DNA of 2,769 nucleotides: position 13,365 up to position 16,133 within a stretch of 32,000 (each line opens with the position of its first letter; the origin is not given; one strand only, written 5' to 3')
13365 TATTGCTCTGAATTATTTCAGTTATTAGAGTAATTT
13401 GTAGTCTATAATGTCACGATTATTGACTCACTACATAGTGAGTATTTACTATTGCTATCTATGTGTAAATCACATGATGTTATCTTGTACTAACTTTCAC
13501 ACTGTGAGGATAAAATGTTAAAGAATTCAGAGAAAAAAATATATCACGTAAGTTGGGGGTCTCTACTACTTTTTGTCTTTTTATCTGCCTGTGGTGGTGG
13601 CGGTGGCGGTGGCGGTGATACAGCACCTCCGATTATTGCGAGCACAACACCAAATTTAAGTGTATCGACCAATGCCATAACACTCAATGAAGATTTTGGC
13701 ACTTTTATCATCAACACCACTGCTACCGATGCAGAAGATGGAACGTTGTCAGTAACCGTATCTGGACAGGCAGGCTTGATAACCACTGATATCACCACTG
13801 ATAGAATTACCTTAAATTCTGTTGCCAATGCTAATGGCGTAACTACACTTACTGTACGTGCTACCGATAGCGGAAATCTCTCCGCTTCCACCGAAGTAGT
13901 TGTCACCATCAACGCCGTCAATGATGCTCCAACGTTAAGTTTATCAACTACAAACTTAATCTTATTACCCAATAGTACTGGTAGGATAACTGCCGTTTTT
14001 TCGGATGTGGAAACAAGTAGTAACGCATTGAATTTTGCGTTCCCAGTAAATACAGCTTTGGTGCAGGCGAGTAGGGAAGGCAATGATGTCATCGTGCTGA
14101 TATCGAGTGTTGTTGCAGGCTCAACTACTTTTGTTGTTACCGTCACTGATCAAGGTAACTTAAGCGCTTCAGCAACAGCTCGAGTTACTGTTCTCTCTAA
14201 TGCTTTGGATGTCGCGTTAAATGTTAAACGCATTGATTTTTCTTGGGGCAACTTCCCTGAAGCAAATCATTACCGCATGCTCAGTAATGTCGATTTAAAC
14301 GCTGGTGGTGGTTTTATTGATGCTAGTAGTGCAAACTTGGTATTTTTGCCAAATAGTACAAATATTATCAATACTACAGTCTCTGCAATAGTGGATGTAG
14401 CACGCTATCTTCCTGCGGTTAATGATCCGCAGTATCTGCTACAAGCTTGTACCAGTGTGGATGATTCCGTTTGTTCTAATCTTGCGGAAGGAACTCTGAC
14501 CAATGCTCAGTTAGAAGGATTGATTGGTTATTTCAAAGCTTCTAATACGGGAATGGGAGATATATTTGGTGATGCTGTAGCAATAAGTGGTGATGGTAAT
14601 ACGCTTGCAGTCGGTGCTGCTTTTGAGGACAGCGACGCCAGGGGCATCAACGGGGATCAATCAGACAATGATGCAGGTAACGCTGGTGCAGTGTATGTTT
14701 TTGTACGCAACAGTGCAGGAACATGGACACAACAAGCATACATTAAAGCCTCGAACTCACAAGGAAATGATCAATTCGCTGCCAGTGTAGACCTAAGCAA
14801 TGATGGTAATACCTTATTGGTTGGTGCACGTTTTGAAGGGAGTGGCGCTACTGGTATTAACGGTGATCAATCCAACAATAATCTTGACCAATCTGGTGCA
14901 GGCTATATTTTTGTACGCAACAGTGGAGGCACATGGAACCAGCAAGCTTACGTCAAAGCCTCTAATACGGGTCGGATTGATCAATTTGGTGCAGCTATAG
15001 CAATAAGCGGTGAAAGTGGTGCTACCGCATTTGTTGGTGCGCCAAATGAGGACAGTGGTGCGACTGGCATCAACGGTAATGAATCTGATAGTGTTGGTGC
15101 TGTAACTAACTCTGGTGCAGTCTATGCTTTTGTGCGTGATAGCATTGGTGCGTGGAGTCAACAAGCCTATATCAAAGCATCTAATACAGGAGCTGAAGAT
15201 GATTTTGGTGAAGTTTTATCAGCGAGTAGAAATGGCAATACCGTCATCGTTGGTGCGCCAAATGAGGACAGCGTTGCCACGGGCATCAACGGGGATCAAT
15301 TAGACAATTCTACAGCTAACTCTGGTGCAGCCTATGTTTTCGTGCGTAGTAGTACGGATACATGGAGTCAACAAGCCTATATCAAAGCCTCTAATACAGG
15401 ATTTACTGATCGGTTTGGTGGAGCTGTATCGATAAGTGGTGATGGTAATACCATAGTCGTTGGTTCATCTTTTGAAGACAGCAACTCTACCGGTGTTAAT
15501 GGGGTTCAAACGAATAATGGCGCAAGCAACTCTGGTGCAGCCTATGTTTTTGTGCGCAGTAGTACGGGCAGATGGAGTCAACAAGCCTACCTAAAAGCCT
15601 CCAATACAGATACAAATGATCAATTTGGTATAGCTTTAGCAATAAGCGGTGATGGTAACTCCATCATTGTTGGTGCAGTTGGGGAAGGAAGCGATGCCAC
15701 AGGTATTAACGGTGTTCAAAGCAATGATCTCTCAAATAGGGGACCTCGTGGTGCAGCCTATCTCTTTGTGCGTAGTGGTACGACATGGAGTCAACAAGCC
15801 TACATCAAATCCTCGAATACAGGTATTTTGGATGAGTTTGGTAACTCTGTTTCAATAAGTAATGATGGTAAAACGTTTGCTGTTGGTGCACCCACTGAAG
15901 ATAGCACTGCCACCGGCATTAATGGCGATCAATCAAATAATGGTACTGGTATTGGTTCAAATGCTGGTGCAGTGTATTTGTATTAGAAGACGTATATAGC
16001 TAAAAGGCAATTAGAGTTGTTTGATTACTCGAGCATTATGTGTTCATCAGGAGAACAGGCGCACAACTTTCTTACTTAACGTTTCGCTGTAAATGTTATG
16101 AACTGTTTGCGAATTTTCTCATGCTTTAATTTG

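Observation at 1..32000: Seven-gene tandem array of one lipoprotein family: the same propeller head on stalks of very different length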

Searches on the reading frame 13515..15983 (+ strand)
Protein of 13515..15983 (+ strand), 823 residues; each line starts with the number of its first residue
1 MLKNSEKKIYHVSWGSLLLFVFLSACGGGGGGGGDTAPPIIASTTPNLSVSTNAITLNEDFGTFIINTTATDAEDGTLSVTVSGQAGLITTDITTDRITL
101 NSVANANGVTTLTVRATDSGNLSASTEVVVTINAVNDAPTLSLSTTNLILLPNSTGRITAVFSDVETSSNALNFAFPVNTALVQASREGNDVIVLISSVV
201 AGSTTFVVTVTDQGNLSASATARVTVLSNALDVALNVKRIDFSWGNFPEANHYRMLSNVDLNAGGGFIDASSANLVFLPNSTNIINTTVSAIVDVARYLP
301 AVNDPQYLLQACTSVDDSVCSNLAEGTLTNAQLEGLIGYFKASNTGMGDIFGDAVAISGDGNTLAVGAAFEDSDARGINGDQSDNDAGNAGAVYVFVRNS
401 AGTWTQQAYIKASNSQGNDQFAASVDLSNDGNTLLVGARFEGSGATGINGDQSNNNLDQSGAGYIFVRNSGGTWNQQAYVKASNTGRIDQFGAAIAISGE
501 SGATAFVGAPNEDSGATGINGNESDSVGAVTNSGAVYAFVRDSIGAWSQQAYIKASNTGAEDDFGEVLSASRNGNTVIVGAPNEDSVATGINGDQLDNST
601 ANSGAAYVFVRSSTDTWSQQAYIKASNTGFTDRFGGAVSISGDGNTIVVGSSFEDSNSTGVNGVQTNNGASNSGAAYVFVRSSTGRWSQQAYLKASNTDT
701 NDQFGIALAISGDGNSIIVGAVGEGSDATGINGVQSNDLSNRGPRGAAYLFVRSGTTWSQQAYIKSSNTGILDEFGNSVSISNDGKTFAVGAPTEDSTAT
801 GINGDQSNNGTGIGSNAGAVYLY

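Call 5: search_protein_families(library=pfam, proteins=[window:13515-15983:+], max_evalue=0.01)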
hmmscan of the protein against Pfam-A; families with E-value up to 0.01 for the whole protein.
window:13515-15983:+ (823 aa): 1 family
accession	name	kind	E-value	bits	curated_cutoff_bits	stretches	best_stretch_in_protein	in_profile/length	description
PF14312.12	FG-GAP_2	-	1.3e-48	163.4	23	7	617-679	1-49/49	FG-GAP repeat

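Call 6: search_protein_families(library=ncbifam, proteins=[window:13515-15983:+], max_evalue=0.01)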
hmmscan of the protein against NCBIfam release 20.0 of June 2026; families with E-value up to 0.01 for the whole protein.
window:13515-15983:+ (823 aa): 1 family
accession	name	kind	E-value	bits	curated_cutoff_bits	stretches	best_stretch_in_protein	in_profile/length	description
NF012211.1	tand_rpt_95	domain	1.3e-06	28.3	90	1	66-141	15-93/98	tandem-95 repeat protein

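Call 13: find_homologous_proteins(query=window:13515-15983:+, max_evalue=1e-10)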
Query window:13515-15983:+ (823 aa): 7805 proteins with E <= 1e-10 among 8000 candidates; the best 120 are listed.
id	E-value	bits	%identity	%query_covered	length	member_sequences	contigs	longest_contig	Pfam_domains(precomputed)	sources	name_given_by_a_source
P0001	0.0e+0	1733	100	100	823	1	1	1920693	PF14312.13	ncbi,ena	-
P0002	0.0e+0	1488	78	95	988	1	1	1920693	PF14312.13,PF26198.1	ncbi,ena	-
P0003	0.0e+0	1383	66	94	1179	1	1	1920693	PF14312.13,PF17963.8,PF18859.7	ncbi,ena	-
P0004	0.0e+0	1316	60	93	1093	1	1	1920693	PF14312.13,PF28276.1,PF25460.2,PF18859.7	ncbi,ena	-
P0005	0.0e+0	1269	61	95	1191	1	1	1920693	PF14312.13,PF17963.8,PF25460.2,PF18859.7,PF16452.11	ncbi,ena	-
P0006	0.0e+0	1259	76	100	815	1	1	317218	PF14312.13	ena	-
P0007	0.0e+0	1146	68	95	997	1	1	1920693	PF27332.1,PF14312.13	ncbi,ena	-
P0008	0.0e+0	1114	52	58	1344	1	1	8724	PF14312.13,PF13927.13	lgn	-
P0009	0.0e+0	1094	53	95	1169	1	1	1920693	PF14312.13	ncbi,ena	-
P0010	0.0e+0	1084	53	95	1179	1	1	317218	PF14312.13,PF17963.8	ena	-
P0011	0.0e+0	1068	-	-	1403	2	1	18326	PF14312.13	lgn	-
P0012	0.0e+0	1066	59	59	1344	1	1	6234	PF07679.23,PF14312.13,PF13895.13,PF13927.13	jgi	jgi:hypothetical protein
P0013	0.0e+0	1027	53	57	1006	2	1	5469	PF14312.13,PF09582.16,PF07676.19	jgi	jgi:hypothetical protein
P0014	1.4e-292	991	51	59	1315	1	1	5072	PF14312.13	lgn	-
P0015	5.5e-289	979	54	59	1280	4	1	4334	PF22073.3,PF14312.13,PF15780.12,PF07610.18,PF03929.22,PF05392.17,PF12371.15,PF20944.3,PF22544.3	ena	-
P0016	3.1e-285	967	56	59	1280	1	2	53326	PF14312.13,PF05392.17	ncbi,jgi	jgi:hypothetical protein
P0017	6.6e-281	952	52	59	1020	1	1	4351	PF14312.13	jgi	jgi:FG-GAP repeat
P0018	2.2e-280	950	41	87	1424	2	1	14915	PF14312.13,PF09582.16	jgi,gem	-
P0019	4.9e-279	946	53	59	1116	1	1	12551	PF14312.13,PF01833.31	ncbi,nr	ncbi:MAG: IPT/TIG domain-containing protein, partial [Thermoleophilia bacterium]|nr:IPT/TIG domain-c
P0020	8.4e-278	942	56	59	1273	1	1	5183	PF14312.13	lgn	-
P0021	1.4e-273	928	54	59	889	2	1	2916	PF14312.13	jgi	jgi:CO dehydrogenase/acetyl-CoA synthase epsilon subunit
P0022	2.2e-271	921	55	59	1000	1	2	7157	PF14312.13,PF09582.16,PF07676.19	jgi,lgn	jgi:hypothetical protein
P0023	7.5e-270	916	-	-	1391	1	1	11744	PF22073.3,PF14312.13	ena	-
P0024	1.0e-268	912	52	62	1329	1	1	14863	PF14312.13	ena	-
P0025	3.0e-268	910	54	59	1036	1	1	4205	PF14312.13,PF09582.16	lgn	-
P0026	3.6e-265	900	49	68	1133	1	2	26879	PF14312.13,PF15780.12,PF05392.17,PF22544.3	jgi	jgi:uncharacterized repeat protein (TIGR01451 family)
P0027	1.2e-262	892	53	59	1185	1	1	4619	PF12733.14,PF14312.13,PF04876.18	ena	-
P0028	1.5e-258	878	-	-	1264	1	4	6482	PF14312.13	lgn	-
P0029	3.0e-258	877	58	59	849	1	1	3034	PF14312.13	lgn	-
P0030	6.6e-258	876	65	84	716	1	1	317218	PF14312.13,PF28276.1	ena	-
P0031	5.8e-256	870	56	59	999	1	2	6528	PF14312.13,PF09582.16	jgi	jgi:hypothetical protein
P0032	4.1e-255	867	52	63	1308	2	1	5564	PF14312.13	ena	-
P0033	7.6e-252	856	49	69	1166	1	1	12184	PF12733.14,PF14312.13,PF18859.7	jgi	jgi:hypothetical protein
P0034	2.7e-250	851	53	59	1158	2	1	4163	PF12733.14,PF14312.13,PF05392.17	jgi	-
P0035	9.1e-250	849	57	59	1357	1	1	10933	PF14312.13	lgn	-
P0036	2.0e-249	848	54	59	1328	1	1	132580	PF14312.13,PF19081.7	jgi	jgi:hypothetical protein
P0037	2.9e-247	841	51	59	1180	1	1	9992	PF12733.14,PF14312.13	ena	-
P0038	1.1e-245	836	46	76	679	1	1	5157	PF14312.13,PF16403.12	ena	-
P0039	1.9e-245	835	53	59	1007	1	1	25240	PF14312.13,PF07676.19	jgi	jgi:hypothetical protein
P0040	3.8e-245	834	52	59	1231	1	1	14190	PF12733.14,PF14312.13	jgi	jgi:hypothetical protein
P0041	1.4e-243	829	50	59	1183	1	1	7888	PF12733.14,PF14312.13,PF04876.18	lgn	-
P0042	2.6e-243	828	50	63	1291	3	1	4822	PF22073.3,PF14312.13,PF15780.12,PF07610.18,PF03929.22,PF13474.13,PF09582.16,PF05392.17,PF13355.13,PF22544.3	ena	-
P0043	3.2e-243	828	52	59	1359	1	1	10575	PF14312.13,PF13927.13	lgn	-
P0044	4.2e-243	827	51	59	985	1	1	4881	PF14312.13,PF09582.16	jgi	jgi:hypothetical protein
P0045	7.7e-241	820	50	63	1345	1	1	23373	PF22073.3,PF14312.13,PF15780.12,PF07610.18,PF03929.22,PF13474.13,PF05392.17,PF13355.13,PF22544.3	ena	-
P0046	1.1e-240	819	55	63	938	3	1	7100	PF14312.13,PF11886.14,PF09582.16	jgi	jgi:hypothetical protein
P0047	3.9e-239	814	-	-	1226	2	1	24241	PF14312.13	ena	-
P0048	5.2e-239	814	-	-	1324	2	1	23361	PF14312.13,PF19081.7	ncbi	-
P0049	1.7e-238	812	52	59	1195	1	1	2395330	PF12733.14,PF14312.13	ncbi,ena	-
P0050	2.9e-238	811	53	59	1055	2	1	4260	PF14312.13,PF09582.16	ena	-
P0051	1.1e-237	809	52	59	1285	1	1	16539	PF22073.3,PF14312.13,PF15780.12,PF22544.3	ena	-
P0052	1.4e-237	809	51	60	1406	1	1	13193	PF14312.13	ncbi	-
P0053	3.0e-237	808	53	59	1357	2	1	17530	PF14312.13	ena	-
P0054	6.0e-237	807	56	60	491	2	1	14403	PF14312.13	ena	-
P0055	5.5e-233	794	45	94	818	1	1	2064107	PF14312.13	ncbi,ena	-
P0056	1.7e-232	792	-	-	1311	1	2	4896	PF14312.13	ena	-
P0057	2.6e-231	788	50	71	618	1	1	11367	PF14312.13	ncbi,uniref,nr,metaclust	ncbi:hypothetical protein [Thiohalomonas denitrificans]|uniref:FG-GAP repeat-containing protein n=1 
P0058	1.3e-229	783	53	59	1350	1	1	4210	PF14312.13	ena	-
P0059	1.3e-229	783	54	59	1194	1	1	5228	PF14312.13,PF00395.26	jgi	jgi:hypothetical protein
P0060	1.6e-229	782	50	59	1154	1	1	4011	PF14312.13,PF05392.17,PF00395.26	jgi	jgi:hypothetical protein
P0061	4.2e-229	781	-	-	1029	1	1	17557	PF14312.13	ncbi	-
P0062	1.5e-228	779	-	-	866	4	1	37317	PF14312.13,PF09582.16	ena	-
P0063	6.2e-228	777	53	71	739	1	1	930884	PF14312.13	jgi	-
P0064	7.0e-224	764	53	57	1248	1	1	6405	PF14312.13,PF15780.12,PF22544.3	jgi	jgi:hypothetical protein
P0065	7.9e-224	763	52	60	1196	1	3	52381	PF12733.14,PF14312.13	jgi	-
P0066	8.4e-223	760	53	60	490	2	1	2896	PF14312.13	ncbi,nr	ncbi:MAG: FG-GAP repeat protein, partial [Deltaproteobacteria bacterium]|nr:FG-GAP repeat protein [D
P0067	1.6e-220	753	47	70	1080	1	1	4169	PF12733.14,PF14312.13,PF18859.7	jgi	jgi:hypothetical protein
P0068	3.3e-220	751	51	59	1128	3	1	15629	PF12733.14,PF14312.13,PF18859.7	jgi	jgi:hypothetical protein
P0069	6.1e-219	747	-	-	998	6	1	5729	PF14312.13,PF09582.16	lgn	-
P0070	5.3e-218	744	-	-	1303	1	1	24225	PF14312.13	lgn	-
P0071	8.0e-218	744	-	-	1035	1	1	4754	PF14312.13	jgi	jgi:hypothetical protein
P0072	1.4e-217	743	52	72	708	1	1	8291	PF14312.13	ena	-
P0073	8.8e-217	740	45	95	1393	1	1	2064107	PF14312.13,PF17963.8,PF17892.8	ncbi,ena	-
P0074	2.0e-216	739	50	76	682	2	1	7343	PF14312.13,PF16403.12,PF09582.16,PF13497.12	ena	-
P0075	1.6e-215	736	48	72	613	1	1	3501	PF14312.13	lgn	-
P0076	6.7e-214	731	56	59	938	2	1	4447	PF14312.13,PF05392.17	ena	-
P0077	1.1e-211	723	45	83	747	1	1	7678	PF14312.13,PF18998.7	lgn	-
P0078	1.6e-211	723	-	-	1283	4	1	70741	PF14312.13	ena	-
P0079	2.7e-211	722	-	-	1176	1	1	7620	PF14312.13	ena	-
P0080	3.6e-211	722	54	60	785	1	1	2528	PF12733.14,PF14312.13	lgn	-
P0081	6.5e-211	721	52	71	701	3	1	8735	PF14312.13,PF22352.3,PF18911.7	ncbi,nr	ncbi:MAG TPA: integrin [Gammaproteobacteria bacterium]|nr:integrin [Gammaproteobacteria bacterium]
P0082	1.7e-210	719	46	72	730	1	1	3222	PF14312.13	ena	-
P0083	9.7e-210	717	51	71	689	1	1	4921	PF14312.13,PF25174.2,PF09582.16,PF07676.19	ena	-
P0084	1.6e-208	713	53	76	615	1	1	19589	PF14312.13,PF09582.16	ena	-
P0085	3.3e-208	712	58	59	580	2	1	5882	PF14312.13,PF25174.2,PF26696.1,PF09582.16,PF26669.1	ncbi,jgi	-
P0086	3.7e-208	712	54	59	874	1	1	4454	PF12733.14,PF14312.13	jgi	-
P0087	5.1e-208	711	-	-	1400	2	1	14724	PF14312.13,PF15780.12,PF22544.3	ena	-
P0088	2.6e-206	706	55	59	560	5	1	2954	PF14312.13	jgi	jgi:hypothetical protein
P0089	3.2e-206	705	54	59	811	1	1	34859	PF14312.13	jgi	jgi:hypothetical protein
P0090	2.8e-205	702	52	59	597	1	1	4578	PF12733.14,PF14312.13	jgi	-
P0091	4.1e-204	698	-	-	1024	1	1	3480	PF14312.13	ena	-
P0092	6.4e-204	698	55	59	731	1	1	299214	PF14312.13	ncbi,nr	ncbi:MAG: FG-GAP repeat protein [Planctomycetes bacterium]|nr:FG-GAP repeat protein [Planctomycetota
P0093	3.3e-203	695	-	-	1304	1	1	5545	PF14312.13,PF16130.11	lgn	-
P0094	2.3e-202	693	55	59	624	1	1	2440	PF12733.14,PF14312.13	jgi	jgi:hypothetical protein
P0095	3.2e-202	692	47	72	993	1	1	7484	PF12733.14,PF14312.13,PF18859.7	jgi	jgi:hypothetical protein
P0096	3.9e-202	692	50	72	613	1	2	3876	PF14312.13,PF07676.19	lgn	-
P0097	4.2e-202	692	-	-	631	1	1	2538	PF14312.13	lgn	-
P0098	1.2e-201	690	55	59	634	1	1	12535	PF12733.14,PF14312.13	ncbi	ncbi:MAG: cadherin-like beta sandwich domain-containing protein [Myxococcota bacterium]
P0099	1.4e-201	690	50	71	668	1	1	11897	PF14312.13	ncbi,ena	-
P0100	2.5e-201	689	45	75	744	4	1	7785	PF14312.13,PF03160.21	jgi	jgi:hypothetical protein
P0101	6.1e-200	684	53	59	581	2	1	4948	PF14312.13,PF26696.1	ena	-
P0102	9.0e-200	684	51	59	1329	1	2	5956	PF14312.13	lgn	-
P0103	1.6e-199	683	51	62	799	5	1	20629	PF14312.13,PF13715.13,PF13620.13,PF00041.28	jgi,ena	-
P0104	4.6e-199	682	50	59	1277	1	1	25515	PF14312.13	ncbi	-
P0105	5.6e-198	678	50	60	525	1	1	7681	PF14312.13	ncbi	-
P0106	6.2e-198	678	53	59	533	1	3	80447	PF14312.13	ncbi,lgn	-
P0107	7.1e-198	678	45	95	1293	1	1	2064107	PF14312.13,PF17963.8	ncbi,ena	-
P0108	1.6e-197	676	49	72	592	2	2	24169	PF14312.13,PF09582.16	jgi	jgi:hypothetical protein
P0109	1.7e-197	676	51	63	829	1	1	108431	PF14312.13,PF23657.2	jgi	jgi:hypothetical protein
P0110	2.1e-197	676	49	60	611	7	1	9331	PF12733.14,PF14312.13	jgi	jgi:hypothetical protein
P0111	4.7e-197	675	48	71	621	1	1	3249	PF14312.13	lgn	-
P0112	6.0e-197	675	45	95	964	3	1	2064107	PF14312.13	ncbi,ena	-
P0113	2.2e-196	673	48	77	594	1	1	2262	PF14312.13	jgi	jgi:hypothetical protein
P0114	3.4e-196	672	57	59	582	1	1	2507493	PF14312.13,PF09582.16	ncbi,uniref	ncbi:hypothetical protein [Winogradskyella sp. Asnod2-B02-A]|uniref:hypothetical protein n=1 Tax=Win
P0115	5.6e-196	671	52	59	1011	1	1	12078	PF12733.14,PF14312.13,PF18998.7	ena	-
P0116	7.6e-196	671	47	75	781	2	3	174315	PF14312.13,PF13948.12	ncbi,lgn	-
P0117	1.0e-195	671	55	59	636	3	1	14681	PF14312.13,PF09582.16,PF13620.13,PF17210.10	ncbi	ncbi:MAG: SdrD B-like domain-containing protein, partial [Betaproteobacteria bacterium]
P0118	1.7e-195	670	50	75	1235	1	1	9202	PF14312.13,PF26182.1,PF21461.4,PF02368.25,PF26918.1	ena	-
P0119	2.6e-195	669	49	64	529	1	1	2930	PF14312.13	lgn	-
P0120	4.5e-195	668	55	59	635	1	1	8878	PF14312.13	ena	-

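Call 16: find_encoding_contigs(protein=P0001, flank=10000, max_places=3)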
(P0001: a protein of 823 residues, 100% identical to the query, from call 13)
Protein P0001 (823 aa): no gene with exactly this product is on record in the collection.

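Call 17: find_encoding_contigs(protein=P0003, flank=10000, max_places=3)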
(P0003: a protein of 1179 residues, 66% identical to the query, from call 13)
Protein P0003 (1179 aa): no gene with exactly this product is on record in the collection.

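Call 18: find_related_loci(query=window:13515-15983:+, collection=genome_contigs, flank=10000)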
Query window:13515-15983:+ (823 aa) in genome_contigs; peptide patterns used: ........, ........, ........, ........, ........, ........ (x = any residue, [..] = any of these).
594 stretches matched a pattern (row limit reached: there are more); 538 encode a relative of the query (tblastn E <= 1e-3); the best 80 are kept; 77 distinct loci.
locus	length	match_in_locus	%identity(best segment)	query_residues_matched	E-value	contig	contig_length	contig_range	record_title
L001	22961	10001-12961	46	2-823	2e-176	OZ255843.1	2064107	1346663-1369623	MAG: Gammaproteobacteria bacterium isolate cedd11a5-eaec-4cc7-96b9-60b2383fdb61 genome assembly, chromosome: 1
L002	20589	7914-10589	46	16-823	1e-173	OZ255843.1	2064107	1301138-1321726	MAG: Gammaproteobacteria bacterium isolate cedd11a5-eaec-4cc7-96b9-60b2383fdb61 genome assembly, chromosome: 1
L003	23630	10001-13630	45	10-823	1e-167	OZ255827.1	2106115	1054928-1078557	MAG: Gammaproteobacteria bacterium isolate a1a48b64-ce29-4d14-9810-62998cc33347 genome assembly, chromosome: 1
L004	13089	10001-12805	47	42-823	3e-174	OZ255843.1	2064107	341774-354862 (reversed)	MAG: Gammaproteobacteria bacterium isolate cedd11a5-eaec-4cc7-96b9-60b2383fdb61 genome assembly, chromosome: 1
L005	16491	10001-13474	46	16-823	9e-166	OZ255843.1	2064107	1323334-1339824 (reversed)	MAG: Gammaproteobacteria bacterium isolate cedd11a5-eaec-4cc7-96b9-60b2383fdb61 genome assembly, chromosome: 1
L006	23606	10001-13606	45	40-823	1e-161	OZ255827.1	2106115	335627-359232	MAG: Gammaproteobacteria bacterium isolate a1a48b64-ce29-4d14-9810-62998cc33347 genome assembly, chromosome: 1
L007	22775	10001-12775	45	40-823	6e-160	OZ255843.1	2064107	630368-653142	MAG: Gammaproteobacteria bacterium isolate cedd11a5-eaec-4cc7-96b9-60b2383fdb61 genome assembly, chromosome: 1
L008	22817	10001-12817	48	40-823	2e-179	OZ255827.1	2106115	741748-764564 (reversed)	MAG: Gammaproteobacteria bacterium isolate a1a48b64-ce29-4d14-9810-62998cc33347 genome assembly, chromosome: 1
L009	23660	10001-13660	46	45-823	2e-160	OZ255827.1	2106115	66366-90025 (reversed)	MAG: Gammaproteobacteria bacterium isolate a1a48b64-ce29-4d14-9810-62998cc33347 genome assembly, chromosome: 1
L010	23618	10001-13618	44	40-823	4e-158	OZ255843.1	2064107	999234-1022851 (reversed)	MAG: Gammaproteobacteria bacterium isolate cedd11a5-eaec-4cc7-96b9-60b2383fdb61 genome assembly, chromosome: 1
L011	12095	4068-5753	51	238-823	8e-159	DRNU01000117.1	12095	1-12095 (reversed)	MAG TPA_asm: Gammaproteobacteria bacterium isolate HyVt-519 HyVt-519_k145_34784, whole genome shotgun sequence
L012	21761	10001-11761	50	208-823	3e-155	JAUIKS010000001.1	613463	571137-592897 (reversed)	MAG: Polyangia bacterium isolate Co_bin.371 NODE_75_length_613463_cov_2.663282, whole genome shotgun sequence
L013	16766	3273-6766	46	16-823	3e-167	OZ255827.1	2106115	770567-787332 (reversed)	MAG: Gammaproteobacteria bacterium isolate a1a48b64-ce29-4d14-9810-62998cc33347 genome assembly, chromosome: 1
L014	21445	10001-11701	53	230-823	1e-154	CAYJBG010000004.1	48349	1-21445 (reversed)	MAG TPA_asm: uncultured Acidiferrobacterales bacterium isolate ERP119705_co9_483 genome assembly, contig: NODE_545_lengt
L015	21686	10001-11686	52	238-823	6e-155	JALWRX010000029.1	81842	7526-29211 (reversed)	MAG: Ghiorsea sp. isolate M2_metabat2_scaf2bin.037 M2_NODE_164_length_81842_cov_49.679924, whole genome shotgun sequence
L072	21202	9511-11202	49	228-823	6e-138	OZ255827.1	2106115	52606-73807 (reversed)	MAG: Gammaproteobacteria bacterium isolate a1a48b64-ce29-4d14-9810-62998cc33347 genome assembly, chromosome: 1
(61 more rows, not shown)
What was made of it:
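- The head module is widespread, including in isolates named Microbulbifer, Paucimonas and Noviherbaspirillum (call 18).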
